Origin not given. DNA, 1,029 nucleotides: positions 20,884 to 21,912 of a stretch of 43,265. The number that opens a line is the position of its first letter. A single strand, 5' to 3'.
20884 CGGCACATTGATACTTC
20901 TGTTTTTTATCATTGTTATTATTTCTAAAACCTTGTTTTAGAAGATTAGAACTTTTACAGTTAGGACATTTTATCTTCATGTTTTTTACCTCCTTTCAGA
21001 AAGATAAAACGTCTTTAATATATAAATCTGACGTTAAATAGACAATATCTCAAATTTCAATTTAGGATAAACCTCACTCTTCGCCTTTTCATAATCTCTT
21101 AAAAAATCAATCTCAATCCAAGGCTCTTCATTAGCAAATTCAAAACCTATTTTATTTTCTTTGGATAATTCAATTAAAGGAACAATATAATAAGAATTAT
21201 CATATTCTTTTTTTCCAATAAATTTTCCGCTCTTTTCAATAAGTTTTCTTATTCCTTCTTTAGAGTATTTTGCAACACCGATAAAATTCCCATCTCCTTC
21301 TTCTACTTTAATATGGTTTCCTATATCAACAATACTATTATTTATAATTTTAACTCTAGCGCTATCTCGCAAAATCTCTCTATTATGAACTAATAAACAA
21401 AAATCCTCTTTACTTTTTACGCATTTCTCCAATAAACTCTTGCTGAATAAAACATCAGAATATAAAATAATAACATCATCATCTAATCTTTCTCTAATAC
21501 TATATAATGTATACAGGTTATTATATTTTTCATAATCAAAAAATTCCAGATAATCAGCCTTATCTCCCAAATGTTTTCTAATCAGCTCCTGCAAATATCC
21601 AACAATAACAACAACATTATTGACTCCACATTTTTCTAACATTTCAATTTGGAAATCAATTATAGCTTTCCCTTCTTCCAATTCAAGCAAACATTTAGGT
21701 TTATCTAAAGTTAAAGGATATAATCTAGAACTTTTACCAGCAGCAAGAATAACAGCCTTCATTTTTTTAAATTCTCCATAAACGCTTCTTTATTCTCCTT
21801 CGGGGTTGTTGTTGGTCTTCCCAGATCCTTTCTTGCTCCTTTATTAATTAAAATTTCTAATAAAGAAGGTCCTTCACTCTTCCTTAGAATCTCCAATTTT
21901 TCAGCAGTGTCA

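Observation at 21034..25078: Translationally coupled five-gene phosphonate (C-P bond) operon with three nucleotidyltransferase-fold modules and no phosphonoacetaldehyde-tailoring enzyme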

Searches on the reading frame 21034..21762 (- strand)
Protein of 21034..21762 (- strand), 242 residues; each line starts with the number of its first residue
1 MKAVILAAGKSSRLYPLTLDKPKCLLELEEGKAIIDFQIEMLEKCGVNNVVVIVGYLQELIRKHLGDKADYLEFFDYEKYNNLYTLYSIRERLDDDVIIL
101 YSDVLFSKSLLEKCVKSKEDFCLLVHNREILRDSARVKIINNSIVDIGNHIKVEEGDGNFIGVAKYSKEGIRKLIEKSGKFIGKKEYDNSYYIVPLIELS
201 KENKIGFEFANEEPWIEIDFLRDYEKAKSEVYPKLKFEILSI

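Call 3: search_protein_families(library=pfam, proteins=[window:21034-21762:-], max_evalue=0.01)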
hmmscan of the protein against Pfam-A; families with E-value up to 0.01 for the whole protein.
window:21034-21762:- (242 aa): 2 families
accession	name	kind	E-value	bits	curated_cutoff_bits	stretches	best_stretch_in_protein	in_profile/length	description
PF00483.29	NTP_transferase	-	1e-11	45.3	21.2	1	2-109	1-116/245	Nucleotidyl transferase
PF12804.13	NTP_transf_3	-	1.2e-10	42.2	27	1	3-127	1-124/160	MobA-like NTP transferase domain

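Call 5: search_protein_families(library=ncbifam, proteins=[window:21034-21762:-], max_evalue=0.001)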
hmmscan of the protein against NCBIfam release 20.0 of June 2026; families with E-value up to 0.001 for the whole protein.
window:21034-21762:- (242 aa): 34 families (the best 25 are shown)
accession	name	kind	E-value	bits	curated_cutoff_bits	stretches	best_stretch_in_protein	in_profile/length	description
TIGR03992.1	Arch_glmU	subfamily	2.2e-24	86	292.1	1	1-176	1-177/393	bifunctional sugar-1-phosphate nucleotidylyltransferase/acetyltransferase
NF041313.1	UDPGP_AglF_Halo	equivalog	5.8e-19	68.5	400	1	1-126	1-131/234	UTP--glucose-1-phosphate uridylyltransferase AglF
NF045761.1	NAMPUrTaseMurU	equivalog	1.4e-17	64.3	250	1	1-77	1-76/226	N-acetylmuramate alpha-1-phosphate uridylyltransferase MurU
NF041135.1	IPPtranDIPPsyn_Thcocales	equivalog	1.3e-16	60.6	580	1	1-230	1-216/419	bifunctional L-myo-inositol-1-phosphate cytidylyltransferase/CDP-L-myo-inositol myo-inositolphosphotransferase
NF041173.1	Sug_nt_acttase_Thmprot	equivalog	1.2e-13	50.9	600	1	1-128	1-130/405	bifunctional sugar-1-phosphate nucleotidylyltransferase/acetyltransferase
TIGR01208.1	rmlA_long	equivalog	1.2e-11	44.2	320.25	1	2-109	1-113/353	glucose-1-phosphate thymidylyltransferase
NF045697.1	MurNAcPUrMurU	equivalog_domain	1e-10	41.4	370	1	4-73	1-69/229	N-acetylmuramate alpha-1-phosphate uridylyltransferase MurU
NF052502.1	man1P_GTase_Rv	exception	1.5e-09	37.2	440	1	2-110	2-114/352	mannose-1-phosphate guanylyltransferase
NF010937.0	PRK14357.1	equivalog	2.5e-09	36.5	658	1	1-177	1-180/448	bifunctional UDP-N-acetylglucosamine diphosphorylase/glucosamine-1-phosphate N-acetyltransferase GlmU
TIGR01173.1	glmU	equivalog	5.3e-09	35.4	366.85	1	1-126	1-127/452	bifunctional UDP-N-acetylglucosamine diphosphorylase/glucosamine-1-phosphate N-acetyltransferase GlmU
NF045665.1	NTPtran_DVU1551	equivalog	1.6e-08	34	315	1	1-66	1-60/359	DVU_1551 family NTP transferase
NF006986.0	PRK09451.1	equivalog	2e-08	33.5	725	1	1-126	6-131/456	bifunctional UDP-N-acetylglucosamine diphosphorylase/glucosamine-1-phosphate N-acetyltransferase GlmU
NF049965.1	GlMnHpPGnyltfHddC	equivalog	3.4e-08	33.4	300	1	1-149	1-150/221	D-glycero-D-manno-heptose 1-phosphate guanosyltransferase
NF010939.0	PRK14359.1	equivalog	6.3e-08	31.6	592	1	3-218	5-220/430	bifunctional UDP-N-acetylglucosamine diphosphorylase/glucosamine-1-phosphate N-acetyltransferase GlmU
TIGR02091.1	glgC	equivalog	2.2e-07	30.3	424.9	1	2-72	2-72/364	glucose-1-phosphate adenylyltransferase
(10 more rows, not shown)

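Call 33: find_related_loci(query=A1, collection=metagenome_contigs, flank=8000)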
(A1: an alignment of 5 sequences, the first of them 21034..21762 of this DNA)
Query A1 (242 aa) in metagenome_contigs; peptide patterns used: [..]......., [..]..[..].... (x = any residue, [..] = any of these).
219 stretches matched a pattern; 23 encode a relative of the query (tblastn E <= 1e-3); 23 distinct loci.
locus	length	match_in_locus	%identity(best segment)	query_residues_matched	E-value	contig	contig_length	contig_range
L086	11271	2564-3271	63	1-236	4e-102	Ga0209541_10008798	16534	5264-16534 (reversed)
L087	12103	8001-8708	63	1-236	1e-101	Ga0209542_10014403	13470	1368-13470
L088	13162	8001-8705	64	1-236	3e-101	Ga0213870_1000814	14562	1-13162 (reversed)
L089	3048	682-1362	47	1-227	3e-69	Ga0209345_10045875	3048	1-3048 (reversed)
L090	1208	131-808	47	1-228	5e-68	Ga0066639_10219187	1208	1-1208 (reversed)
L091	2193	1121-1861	31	2-229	5e-30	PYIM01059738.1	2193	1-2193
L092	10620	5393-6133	30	2-229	4e-28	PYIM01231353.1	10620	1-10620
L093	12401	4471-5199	30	2-225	6e-28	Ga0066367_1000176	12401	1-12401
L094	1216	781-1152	41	1-128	5e-27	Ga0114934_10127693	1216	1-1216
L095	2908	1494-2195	27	1-231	2e-17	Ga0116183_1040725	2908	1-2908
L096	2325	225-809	28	2-175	8e-15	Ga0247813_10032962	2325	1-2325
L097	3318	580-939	33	1-120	2e-13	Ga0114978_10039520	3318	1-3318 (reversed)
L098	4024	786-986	44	1-68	3e-13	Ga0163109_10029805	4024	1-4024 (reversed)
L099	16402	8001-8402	30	2-141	5e-12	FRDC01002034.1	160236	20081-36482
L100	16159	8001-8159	52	1-54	7e-11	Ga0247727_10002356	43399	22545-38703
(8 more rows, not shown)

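Call 43: search_solved_structures(query=window:21034-21762:-, max_evalue=0.001)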
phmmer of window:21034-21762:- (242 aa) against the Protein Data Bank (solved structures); distinct sequences matched with E-value up to 0.001: 24.
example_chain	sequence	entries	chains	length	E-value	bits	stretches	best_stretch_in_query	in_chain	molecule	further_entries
1jyk_A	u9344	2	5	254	3.1e-17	66.1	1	1-111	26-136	CTP:phosphocholine Cytidylyltransferase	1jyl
2ggo_A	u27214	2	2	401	3.9e-10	42.8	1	1-109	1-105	401aa long hypothetical glucose-1-phosphate thymidylyltransferase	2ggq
5z09_A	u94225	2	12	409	5.7e-09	39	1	1-109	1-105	Dual sugar-1-phosphate nucleotidylyltransferase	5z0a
4y7t_A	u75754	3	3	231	6.2e-09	38.9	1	1-70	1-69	Nucleotidyl transferase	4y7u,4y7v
2v0h_A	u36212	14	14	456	7.6e-08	35.3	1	2-201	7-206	BIFUNCTIONAL PROTEIN GLMU | GLUCOSAMINE-1-PHOSPHATE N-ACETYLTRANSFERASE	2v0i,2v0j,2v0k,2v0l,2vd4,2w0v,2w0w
7d72_K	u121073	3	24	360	7.4e-07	32.1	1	1-66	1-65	Mannose-1-phosphate guanyltransferase beta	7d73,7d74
8hhd_A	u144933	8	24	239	1.3e-06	31.3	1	1-68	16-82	Nucleotidyl transferase | N-acetylmuramate alpha-1-phosphate uridylyltransferase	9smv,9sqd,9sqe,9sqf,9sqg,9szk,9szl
8yre_D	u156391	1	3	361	1.5e-06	31.1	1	1-73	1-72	Mannose-1-phosphate guanylyltransferase 1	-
7x8j_A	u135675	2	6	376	1.6e-06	31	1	1-73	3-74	Mannose-1-phosphate guanylyltransferase 1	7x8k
8x7s_B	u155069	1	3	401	2.1e-06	30.6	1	1-67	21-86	UTP--glucose-1-phosphate uridylyltransferase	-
9dqf_A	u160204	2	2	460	3.4e-06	29.9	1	3-115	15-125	Bifunctional protein GlmU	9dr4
3fww_A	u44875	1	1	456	6e-06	29.1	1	1-123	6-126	Bifunctional protein glmU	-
4fce_A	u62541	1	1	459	6.1e-06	29.1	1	1-123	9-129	Bifunctional protein GlmU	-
7whr_B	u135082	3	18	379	9.6e-06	28.5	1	1-67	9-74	Nucleotidyl transferase family protein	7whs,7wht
6pd1_A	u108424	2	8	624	1.3e-05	28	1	2-235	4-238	Nucleotidyl transferase/aminotransferase, class V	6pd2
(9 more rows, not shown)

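Call 75: search_solved_structures(query=A1, max_evalue=1e-8, show_alignments=5)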
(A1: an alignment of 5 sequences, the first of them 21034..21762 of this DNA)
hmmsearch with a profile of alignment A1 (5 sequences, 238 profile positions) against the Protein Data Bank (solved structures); distinct sequences matched with E-value up to 1e-8: 12.
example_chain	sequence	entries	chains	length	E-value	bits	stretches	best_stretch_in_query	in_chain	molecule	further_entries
1jyk_A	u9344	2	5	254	1.6e-21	80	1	2-225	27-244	CTP:phosphocholine Cytidylyltransferase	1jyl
2ggo_A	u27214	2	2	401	8.2e-12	48.2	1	1-109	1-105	401aa long hypothetical glucose-1-phosphate thymidylyltransferase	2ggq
6pd1_A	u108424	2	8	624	1.3e-11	47.5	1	2-235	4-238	Nucleotidyl transferase/aminotransferase, class V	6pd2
2v0h_A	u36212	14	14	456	1.5e-11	47.3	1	2-210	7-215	BIFUNCTIONAL PROTEIN GLMU | GLUCOSAMINE-1-PHOSPHATE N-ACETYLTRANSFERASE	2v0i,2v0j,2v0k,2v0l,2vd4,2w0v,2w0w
4y7t_A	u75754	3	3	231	1.8e-11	47.1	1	1-71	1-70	Nucleotidyl transferase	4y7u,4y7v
5z09_A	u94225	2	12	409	1.4e-10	44.2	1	1-108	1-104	Dual sugar-1-phosphate nucleotidylyltransferase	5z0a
8yre_D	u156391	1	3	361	1.2e-09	41.1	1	1-67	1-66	Mannose-1-phosphate guanylyltransferase 1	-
7x8j_A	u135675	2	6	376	1.2e-09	41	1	1-67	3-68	Mannose-1-phosphate guanylyltransferase 1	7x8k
7whr_B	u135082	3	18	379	1.5e-09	40.8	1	1-66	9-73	Nucleotidyl transferase family protein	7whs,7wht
8hhd_A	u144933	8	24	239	4.9e-09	39.1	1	1-68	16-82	Nucleotidyl transferase | N-acetylmuramate alpha-1-phosphate uridylyltransferase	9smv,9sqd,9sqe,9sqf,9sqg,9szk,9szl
8x7s_B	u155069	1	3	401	5e-09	39.1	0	1-71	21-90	UTP--glucose-1-phosphate uridylyltransferase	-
7d72_K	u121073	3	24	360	9.8e-09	38.1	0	1-66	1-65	Mannose-1-phosphate guanyltransferase beta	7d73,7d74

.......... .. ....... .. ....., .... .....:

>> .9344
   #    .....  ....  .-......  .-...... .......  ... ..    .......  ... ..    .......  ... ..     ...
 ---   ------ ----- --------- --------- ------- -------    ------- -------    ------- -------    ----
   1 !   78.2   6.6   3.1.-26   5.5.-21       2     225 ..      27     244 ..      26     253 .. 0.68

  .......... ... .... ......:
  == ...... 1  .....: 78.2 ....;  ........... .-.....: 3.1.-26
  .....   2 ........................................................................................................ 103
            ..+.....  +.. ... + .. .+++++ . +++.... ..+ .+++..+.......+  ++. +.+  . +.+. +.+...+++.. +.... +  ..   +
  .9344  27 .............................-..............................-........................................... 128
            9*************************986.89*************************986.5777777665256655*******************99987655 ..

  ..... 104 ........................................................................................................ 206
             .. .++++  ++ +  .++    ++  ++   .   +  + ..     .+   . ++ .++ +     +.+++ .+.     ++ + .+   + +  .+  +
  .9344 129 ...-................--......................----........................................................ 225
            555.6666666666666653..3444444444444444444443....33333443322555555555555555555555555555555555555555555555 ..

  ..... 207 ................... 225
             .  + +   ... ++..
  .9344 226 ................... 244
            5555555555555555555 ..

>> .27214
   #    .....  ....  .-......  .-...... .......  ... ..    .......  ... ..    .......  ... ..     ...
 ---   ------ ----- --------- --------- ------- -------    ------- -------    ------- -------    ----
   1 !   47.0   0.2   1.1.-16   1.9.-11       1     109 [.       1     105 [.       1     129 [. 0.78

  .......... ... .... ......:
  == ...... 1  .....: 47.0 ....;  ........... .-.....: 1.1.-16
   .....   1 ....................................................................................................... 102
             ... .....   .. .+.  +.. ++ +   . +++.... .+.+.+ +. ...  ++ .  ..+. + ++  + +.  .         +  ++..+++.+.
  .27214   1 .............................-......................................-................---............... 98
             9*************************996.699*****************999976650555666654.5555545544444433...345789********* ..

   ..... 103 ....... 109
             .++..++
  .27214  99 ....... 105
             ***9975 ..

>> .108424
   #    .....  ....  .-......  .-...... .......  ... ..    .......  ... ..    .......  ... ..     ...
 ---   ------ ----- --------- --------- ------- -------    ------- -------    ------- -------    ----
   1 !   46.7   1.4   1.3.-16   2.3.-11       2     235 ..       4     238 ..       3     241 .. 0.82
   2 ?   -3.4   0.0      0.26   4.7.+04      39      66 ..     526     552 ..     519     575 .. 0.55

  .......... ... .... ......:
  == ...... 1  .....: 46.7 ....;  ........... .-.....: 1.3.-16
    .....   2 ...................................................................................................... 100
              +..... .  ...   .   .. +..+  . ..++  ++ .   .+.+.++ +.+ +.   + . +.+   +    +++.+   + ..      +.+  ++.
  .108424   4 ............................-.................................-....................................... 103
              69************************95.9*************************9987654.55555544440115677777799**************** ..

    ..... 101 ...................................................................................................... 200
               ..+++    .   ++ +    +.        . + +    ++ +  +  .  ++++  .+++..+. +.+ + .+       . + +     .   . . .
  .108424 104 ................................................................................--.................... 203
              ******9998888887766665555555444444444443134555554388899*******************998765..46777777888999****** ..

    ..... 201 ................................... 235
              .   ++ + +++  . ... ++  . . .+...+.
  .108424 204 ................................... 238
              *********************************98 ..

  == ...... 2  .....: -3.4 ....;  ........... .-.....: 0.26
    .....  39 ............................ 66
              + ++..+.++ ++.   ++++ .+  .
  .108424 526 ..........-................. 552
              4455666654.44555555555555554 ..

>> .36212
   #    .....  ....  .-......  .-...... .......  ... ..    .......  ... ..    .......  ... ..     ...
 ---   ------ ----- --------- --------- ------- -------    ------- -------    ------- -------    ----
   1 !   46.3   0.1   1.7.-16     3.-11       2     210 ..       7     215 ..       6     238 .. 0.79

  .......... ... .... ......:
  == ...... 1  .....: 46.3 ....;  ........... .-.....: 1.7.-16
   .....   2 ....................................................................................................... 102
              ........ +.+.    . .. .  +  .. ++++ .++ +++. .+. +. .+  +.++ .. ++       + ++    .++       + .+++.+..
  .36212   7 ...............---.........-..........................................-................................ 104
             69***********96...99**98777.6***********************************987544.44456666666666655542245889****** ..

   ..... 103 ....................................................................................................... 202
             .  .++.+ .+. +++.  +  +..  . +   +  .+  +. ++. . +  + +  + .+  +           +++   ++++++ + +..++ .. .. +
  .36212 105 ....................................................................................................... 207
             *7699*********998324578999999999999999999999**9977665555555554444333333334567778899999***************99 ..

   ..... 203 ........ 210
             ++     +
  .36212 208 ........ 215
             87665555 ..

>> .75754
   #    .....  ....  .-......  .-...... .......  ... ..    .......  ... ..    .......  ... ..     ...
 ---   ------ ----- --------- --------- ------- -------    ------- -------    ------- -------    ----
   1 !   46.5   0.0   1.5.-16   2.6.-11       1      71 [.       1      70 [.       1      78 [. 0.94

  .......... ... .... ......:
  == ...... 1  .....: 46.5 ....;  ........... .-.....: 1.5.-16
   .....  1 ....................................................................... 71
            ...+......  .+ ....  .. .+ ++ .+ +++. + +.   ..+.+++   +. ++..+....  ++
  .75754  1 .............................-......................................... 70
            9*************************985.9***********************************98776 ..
